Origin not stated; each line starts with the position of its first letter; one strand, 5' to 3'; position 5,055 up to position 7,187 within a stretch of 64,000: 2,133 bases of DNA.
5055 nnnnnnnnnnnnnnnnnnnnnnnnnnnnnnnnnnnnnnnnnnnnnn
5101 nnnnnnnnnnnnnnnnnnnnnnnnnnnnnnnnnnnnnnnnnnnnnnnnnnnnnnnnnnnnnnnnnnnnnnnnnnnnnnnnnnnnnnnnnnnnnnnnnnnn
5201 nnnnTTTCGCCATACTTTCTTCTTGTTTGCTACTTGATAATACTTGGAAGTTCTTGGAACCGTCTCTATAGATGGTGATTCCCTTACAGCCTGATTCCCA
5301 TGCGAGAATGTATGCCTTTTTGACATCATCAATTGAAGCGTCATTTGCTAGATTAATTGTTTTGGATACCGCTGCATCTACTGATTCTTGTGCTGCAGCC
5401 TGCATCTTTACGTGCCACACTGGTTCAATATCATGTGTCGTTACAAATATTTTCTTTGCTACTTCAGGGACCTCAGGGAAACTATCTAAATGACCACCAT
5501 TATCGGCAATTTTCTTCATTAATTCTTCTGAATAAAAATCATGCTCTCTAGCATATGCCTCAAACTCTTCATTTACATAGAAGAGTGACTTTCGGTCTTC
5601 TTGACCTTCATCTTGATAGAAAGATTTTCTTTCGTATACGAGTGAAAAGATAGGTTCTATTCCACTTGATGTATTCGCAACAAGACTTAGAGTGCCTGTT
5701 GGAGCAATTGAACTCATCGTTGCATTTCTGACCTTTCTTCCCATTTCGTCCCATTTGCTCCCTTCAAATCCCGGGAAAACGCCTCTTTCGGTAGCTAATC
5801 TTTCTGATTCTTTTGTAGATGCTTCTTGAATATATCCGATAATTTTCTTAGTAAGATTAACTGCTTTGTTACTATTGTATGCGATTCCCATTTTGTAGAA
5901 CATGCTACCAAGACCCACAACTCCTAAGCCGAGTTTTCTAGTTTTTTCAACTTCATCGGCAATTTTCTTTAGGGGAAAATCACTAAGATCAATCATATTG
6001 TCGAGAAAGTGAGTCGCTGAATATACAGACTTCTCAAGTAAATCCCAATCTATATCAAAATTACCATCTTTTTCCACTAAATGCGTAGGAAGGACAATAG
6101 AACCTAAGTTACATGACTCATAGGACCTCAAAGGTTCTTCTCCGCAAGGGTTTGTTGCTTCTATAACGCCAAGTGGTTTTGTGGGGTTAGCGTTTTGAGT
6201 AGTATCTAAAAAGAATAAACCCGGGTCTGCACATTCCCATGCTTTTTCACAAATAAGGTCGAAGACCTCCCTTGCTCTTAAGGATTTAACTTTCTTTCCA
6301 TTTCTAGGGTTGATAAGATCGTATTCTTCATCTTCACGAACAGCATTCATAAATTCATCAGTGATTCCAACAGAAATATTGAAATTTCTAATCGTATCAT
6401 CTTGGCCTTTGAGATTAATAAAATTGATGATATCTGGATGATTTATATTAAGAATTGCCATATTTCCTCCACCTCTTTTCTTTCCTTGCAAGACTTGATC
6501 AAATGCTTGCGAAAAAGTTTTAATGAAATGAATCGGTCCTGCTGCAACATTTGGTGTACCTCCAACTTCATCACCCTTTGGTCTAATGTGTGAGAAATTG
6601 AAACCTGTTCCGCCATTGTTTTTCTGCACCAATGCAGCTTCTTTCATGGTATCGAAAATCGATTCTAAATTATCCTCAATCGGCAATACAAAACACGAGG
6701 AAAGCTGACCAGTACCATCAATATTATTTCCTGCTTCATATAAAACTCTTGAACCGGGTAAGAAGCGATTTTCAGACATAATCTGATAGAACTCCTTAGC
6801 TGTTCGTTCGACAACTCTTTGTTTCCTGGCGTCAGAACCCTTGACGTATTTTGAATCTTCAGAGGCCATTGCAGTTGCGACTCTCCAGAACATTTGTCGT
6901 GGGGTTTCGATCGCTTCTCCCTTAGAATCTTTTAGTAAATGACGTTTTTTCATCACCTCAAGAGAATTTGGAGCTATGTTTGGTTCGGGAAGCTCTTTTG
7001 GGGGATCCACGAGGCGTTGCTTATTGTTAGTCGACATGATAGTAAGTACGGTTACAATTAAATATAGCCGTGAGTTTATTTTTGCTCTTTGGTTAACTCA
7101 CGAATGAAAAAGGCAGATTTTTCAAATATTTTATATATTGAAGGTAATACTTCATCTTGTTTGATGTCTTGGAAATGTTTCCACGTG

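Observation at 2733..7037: Covalently duplicated class II ribonucleotide reductase: two complete NrdJ catalytic domains in one 1434-aa ORF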

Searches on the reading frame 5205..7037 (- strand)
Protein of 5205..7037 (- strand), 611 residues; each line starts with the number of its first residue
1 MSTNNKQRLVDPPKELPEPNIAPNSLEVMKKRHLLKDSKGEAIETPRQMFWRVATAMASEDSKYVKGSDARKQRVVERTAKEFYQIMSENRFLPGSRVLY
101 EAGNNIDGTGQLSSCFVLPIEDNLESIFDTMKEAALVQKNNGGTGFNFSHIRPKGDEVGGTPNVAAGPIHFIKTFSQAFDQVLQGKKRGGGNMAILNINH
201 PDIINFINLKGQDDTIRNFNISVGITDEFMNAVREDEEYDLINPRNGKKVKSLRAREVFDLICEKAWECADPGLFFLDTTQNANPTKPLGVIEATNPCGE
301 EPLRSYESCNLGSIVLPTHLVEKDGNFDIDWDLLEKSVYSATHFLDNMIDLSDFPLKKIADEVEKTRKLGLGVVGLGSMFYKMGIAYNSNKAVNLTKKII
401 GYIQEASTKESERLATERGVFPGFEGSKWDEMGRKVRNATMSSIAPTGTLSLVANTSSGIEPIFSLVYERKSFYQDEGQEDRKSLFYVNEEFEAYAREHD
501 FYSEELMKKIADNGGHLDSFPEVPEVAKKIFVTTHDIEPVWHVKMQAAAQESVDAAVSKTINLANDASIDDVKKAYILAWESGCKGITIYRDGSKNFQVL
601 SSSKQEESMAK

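Call 22: search_solved_structures(query=window:5205-7037:-, show_alignments=1, max_evalue=1e-20)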
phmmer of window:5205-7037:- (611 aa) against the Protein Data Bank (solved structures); distinct sequences matched with E-value up to 1e-20: 18.
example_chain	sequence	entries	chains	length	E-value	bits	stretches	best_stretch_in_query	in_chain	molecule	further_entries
1xjk_A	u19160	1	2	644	1.5e-107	363.7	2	110-429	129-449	ribonucleotide reductase, B12-dependent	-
1xje_A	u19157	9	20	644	2.7e-107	362.9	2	110-429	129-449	ribonucleotide reductase, B12-dependent | Ribonucleoside-diphosphate reductase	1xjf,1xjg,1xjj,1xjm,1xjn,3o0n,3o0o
7b9p_A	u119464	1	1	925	3.3e-54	187.6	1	217-440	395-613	Vitamin B12-dependent ribonucleotide reductase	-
7b9q_A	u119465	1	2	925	3.3e-54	187.6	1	217-440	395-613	Vitamin B12-dependent ribonucleotide reductase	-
5im3_A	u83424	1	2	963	9.2e-46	159.7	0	248-431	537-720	Ribonucleoside-diphosphate reductase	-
2wgh_A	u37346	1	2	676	1.5e-40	142.6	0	79-246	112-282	RIBONUCLEOSIDE-DIPHOSPHATE REDUCTASE LARGE SUBUNIT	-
6l3r_A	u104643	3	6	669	1.6e-40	142.4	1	79-429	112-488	Ribonucleoside-diphosphate reductase large subunit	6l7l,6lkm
3hnc_A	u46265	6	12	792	2.9e-40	141.6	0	79-246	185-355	Ribonucleoside-diphosphate reductase large subunit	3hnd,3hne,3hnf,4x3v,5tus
5d1y_A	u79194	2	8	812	3.4e-40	141.4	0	79-246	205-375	Ribonucleoside-diphosphate reductase large subunit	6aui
7agj_A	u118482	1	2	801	2.5e-39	138.5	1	25-247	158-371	Ribonucleoside-diphosphate reductase subunit alpha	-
1zyz_A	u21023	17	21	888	2e-36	128.9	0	79-247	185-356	Ribonucleoside-diphosphate reductase large chain 1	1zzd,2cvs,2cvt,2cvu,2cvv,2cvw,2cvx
3s8a_A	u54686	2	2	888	3.4e-36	128.2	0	79-248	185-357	Ribonucleoside-diphosphate reductase large chain 1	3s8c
3tb9_A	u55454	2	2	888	7.4e-36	127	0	79-248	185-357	Ribonucleoside-diphosphate reductase large chain 1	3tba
6dqw_A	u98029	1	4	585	8.3e-33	117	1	108-600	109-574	Ribonucleoside-diphosphate reductase, alpha chain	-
1pem_A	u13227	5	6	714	8.9e-31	110.3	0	81-244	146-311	Ribonucleoside-diphosphate reductase 2 alpha chain | RIBONUCLEOSIDE-DIPHOSPHATE REDUCTASE 2 ALPHA SUBUNIT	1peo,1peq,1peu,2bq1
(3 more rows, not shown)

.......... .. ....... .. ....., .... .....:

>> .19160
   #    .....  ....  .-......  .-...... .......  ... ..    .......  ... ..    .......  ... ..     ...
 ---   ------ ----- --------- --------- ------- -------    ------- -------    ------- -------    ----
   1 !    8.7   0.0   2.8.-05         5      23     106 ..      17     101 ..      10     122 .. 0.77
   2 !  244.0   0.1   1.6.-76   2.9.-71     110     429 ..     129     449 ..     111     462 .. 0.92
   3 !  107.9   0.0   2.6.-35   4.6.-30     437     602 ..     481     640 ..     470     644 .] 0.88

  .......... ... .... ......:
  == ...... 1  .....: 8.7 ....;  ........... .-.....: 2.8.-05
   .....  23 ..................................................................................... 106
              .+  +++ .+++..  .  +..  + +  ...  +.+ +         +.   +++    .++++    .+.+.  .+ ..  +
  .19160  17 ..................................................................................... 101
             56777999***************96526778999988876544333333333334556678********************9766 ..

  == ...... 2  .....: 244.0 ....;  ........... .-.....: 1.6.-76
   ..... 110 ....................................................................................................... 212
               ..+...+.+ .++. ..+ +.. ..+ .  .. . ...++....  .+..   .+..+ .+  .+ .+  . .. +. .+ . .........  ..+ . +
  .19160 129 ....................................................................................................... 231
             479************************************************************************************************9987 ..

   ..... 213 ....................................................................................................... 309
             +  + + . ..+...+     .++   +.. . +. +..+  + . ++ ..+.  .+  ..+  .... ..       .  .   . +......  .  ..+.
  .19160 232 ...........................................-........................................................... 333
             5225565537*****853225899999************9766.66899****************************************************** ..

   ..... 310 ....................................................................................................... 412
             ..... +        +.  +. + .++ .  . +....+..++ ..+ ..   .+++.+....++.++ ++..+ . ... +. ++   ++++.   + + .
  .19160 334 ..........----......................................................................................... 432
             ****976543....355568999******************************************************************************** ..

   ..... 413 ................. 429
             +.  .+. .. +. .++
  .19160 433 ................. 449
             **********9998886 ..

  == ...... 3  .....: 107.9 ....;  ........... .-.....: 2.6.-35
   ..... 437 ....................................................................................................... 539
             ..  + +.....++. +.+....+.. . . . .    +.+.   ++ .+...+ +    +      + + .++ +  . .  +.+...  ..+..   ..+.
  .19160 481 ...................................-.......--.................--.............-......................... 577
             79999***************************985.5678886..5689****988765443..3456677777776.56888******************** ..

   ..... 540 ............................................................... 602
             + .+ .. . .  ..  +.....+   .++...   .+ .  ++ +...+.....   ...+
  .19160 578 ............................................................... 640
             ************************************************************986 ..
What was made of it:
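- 5238..7037 (-): N-half: a complete NrdJ core (residues 1-600) with no C-terminal cysteine-rich domain (CRD). Catalytic residues are C115, N296, C298, E300 and C309. It aligns to T. maritima NrdJ 1xje at E = 2.7e-107 (call 22).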

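Call 49: search_protein_representatives(protein=window:5223-7037:-)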
Query: 605 residues. Proteins with E-value up to 0.001 (for the whole library): 21671; up to 1e-10: 14511; up to 1e-30: 7138. The best 150 are listed.
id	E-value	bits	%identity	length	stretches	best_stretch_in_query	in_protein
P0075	0.0e+00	1070.9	46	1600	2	16-604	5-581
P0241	6.9e-296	998.9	44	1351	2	10-600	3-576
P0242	3.2e-241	818.4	53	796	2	19-603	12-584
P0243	1.8e-200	683.8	81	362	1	1-359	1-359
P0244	6.6e-175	599.4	52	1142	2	143-601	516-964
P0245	4.9e-172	590.0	50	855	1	7-602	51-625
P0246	1.8e-170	584.7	49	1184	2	296-601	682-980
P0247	4.3e-170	583.5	47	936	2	17-602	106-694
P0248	1.9e-165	568.2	49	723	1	19-603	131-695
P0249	4.7e-165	566.9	47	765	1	13-603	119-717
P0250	2.3e-163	561.3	49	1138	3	252-600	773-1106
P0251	4.3e-163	560.4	47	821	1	11-601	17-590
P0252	4.9e-163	560.2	51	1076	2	112-604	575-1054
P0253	8.8e-163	559.4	47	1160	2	297-604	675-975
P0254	1.5e-162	558.7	47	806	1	10-602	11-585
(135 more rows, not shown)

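Call 67: find_homologous_proteins(query=P0241, max_evalue=1e-30)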
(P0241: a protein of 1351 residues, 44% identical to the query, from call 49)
Query P0241 (1351 aa): 8000 proteins with E <= 1e-30 among 8000 candidates; the best 120 are listed.
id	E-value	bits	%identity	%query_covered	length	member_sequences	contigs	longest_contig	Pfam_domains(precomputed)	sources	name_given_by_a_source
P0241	0.0e+0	3096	100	100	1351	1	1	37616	PF02867.21,PF00317.27,PF12637.15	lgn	-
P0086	0.0e+0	1618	53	100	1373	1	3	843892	PF02867.21,PF00317.27,PF12637.15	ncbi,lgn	-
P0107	0.0e+0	1469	46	99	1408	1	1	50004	PF02867.21,PF00317.27,PF12637.15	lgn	-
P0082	0.0e+0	1369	45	99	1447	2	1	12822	PF02867.21,PF00317.27,PF12637.15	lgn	-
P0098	0.0e+0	1361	47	99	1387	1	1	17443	PF02867.21,PF00317.27,PF12637.15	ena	-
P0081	0.0e+0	1359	46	99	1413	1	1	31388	PF02867.21,PF17975.7,PF00317.27,PF12637.15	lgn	-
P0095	0.0e+0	1359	45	99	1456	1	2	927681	PF02867.21,PF00317.27,PF12637.15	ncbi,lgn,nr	ncbi:MAG: vitamin B12-dependent ribonucleotide reductase [Patescibacteria group bacterium]|nr:vitami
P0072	0.0e+0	1355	45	56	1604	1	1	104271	PF02867.21,PF00317.27,PF12637.15,PF01725.22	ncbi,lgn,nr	ncbi:adenosylcobalamin-dependent ribonucleoside-diphosphate reductase [Candidatus Dojkabacteria bact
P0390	0.0e+0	1350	48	95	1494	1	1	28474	PF02867.21,PF00317.27,PF12637.15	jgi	jgi:ribonucleoside-diphosphate reductase alpha chain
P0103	0.0e+0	1343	48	95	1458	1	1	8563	PF02867.21,PF00317.27,PF12637.15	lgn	-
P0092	0.0e+0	1341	46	99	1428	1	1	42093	PF02867.21,PF00317.27,PF12637.15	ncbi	ncbi:MAG: vitamin B12-dependent ribonucleotide reductase [Patescibacteria group bacterium]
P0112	0.0e+0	1337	45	99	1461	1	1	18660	PF02867.21,PF00317.27,PF12637.15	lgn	-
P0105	0.0e+0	1332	47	95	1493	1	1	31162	PF02867.21,PF00317.27,PF12637.15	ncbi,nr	ncbi:MAG: vitamin B12-dependent ribonucleotide reductase [Candidatus Kerfeldbacteria bacterium]|nr:v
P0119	0.0e+0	1328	43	99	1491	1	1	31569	PF02867.21,PF00317.27,PF12637.15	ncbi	ncbi:vitamin B12-dependent ribonucleotide reductase [Patescibacteria group bacterium]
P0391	0.0e+0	1320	45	99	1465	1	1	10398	PF02867.21,PF00317.27,PF12637.15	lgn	-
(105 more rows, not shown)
